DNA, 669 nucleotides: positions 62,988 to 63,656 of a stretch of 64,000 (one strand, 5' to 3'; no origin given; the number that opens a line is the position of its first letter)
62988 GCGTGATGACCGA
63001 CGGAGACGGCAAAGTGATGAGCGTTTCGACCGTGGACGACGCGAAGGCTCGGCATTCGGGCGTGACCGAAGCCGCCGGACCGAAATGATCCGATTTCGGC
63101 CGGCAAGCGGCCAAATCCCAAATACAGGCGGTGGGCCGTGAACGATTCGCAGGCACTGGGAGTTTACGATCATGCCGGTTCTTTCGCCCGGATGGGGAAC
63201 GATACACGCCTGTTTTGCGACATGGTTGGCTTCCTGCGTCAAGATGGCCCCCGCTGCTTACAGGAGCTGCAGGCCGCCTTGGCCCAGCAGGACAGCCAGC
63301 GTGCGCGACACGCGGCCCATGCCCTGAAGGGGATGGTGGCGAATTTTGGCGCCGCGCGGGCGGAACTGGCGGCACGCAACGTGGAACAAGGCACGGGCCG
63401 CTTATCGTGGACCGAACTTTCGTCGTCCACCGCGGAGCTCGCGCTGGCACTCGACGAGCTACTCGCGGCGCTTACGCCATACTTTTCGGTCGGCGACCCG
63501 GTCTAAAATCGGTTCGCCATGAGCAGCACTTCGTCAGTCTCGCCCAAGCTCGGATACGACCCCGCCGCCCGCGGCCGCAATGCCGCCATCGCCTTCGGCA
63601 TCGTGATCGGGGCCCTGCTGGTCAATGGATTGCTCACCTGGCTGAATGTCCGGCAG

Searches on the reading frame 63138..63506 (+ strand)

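Call 55: search_protein_families(library=pfam, proteins=[window:63138-63506:+], max_evalue=0.0001)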
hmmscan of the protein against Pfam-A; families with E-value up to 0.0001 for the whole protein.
window:63138-63506:+ (122 aa): 1 family
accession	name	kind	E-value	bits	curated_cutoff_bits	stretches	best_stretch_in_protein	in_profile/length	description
PF01627.28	Hpt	-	5.4e-13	49.4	24.6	1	29-110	2-83/84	Hpt domain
